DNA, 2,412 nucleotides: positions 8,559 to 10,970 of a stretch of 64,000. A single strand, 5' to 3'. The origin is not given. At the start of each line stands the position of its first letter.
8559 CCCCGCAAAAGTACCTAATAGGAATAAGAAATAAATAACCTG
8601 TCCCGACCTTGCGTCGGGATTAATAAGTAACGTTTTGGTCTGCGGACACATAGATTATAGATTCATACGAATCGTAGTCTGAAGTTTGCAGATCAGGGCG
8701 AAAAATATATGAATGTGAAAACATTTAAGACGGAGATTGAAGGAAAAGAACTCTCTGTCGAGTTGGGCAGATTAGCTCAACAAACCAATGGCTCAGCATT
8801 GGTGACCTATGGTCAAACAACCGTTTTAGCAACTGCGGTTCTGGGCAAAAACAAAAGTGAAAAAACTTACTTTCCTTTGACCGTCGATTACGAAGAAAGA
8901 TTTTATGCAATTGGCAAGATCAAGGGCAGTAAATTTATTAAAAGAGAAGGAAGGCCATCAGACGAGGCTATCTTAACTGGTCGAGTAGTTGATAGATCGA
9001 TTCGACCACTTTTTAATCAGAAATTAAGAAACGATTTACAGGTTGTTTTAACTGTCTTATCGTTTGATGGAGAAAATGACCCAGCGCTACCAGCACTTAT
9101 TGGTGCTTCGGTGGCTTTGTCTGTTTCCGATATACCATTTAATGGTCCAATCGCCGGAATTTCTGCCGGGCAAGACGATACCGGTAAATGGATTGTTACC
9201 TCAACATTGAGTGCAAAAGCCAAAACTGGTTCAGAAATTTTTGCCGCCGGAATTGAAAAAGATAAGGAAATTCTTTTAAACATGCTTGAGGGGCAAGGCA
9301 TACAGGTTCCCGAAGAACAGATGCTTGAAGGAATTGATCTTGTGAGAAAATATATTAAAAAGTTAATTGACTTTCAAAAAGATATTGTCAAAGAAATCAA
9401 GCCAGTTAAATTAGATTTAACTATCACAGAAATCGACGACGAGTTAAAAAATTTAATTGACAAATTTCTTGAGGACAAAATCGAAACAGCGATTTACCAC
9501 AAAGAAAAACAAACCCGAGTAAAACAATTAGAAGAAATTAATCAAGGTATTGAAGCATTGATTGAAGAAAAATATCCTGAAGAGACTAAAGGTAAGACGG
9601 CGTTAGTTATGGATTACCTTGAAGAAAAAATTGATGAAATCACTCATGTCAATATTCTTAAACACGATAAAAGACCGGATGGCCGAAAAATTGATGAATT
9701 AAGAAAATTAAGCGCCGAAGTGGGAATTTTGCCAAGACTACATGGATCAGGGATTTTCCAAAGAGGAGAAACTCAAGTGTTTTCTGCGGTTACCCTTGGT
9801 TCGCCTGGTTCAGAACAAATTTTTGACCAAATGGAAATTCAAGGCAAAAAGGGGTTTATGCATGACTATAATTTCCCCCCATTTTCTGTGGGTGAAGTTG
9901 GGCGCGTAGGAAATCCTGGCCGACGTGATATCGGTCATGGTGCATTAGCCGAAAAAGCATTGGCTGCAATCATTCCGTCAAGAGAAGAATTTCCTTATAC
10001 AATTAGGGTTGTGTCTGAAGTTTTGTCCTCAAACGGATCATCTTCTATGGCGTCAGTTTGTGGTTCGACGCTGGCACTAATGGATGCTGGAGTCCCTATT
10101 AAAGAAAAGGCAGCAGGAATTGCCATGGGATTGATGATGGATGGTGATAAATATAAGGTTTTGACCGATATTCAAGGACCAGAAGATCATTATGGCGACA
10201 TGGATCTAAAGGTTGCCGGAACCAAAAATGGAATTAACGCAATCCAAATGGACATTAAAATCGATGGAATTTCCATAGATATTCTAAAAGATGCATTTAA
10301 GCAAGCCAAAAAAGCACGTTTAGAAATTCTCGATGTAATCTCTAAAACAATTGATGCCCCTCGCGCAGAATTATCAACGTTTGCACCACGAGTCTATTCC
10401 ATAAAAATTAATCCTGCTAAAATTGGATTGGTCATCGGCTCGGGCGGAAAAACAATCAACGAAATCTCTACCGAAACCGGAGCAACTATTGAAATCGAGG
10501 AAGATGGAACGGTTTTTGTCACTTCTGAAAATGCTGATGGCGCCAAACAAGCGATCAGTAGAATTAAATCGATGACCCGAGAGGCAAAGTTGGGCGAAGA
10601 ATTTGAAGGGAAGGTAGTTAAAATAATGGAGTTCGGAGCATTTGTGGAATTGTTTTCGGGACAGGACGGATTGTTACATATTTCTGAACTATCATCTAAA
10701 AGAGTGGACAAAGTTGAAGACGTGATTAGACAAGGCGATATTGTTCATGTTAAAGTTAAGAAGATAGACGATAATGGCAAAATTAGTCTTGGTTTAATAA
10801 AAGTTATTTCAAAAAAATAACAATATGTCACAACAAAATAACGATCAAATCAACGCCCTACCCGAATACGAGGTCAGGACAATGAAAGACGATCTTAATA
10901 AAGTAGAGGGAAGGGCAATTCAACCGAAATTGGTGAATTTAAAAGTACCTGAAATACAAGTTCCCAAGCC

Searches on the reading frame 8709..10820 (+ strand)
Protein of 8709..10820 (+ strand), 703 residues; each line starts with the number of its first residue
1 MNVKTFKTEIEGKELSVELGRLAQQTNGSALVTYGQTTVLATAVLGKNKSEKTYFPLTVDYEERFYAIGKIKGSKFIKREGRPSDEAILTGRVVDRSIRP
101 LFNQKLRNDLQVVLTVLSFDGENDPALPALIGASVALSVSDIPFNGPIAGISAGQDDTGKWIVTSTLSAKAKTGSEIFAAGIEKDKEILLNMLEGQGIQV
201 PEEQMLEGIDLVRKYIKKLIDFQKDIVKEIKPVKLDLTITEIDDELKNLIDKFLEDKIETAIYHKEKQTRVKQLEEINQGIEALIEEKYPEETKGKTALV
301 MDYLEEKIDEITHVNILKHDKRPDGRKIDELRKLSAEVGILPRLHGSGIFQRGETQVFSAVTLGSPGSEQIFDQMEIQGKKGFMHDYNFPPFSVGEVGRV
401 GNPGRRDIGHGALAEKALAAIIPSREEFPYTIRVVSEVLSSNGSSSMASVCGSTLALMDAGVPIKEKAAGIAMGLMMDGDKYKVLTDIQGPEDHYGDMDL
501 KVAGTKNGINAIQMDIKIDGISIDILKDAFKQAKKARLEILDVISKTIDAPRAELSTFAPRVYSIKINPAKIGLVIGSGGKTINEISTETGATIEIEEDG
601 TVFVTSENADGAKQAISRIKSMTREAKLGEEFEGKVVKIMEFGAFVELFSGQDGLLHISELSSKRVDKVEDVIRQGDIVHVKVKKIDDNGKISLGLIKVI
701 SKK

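Call 8: search_protein_families(library=pfam, proteins=[window:8709-10820:+], max_evalue=0.001)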
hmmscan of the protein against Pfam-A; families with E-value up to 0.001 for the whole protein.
window:8709-10820:+ (703 aa): 6 families
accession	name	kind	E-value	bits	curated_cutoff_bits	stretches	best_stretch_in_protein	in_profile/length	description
PF01138.27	RNase_PH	-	5.8e-57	192.1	25.5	2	330-463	1-130/130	3' exoribonuclease family, domain 1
PF00575.29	S1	-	1.1e-19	71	22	1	627-695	3-72/74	S1 RNA binding domain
PF00013.35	KH_1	-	1.6e-11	44.3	21.5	1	563-620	2-65/66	KH domain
PF03725.20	RNase_PH_C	-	5.9e-08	33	20.8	1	469-536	4-67/67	3' exoribonuclease family, domain 2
PF03726.19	PNPase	-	6.9e-07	30.1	24.6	1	245-327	1-81/81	Polyribonucleotide nucleotidyltransferase, RNA binding domain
PF07650.23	KH_2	-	0.00012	22.3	22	1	565-606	29-70/78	KH domain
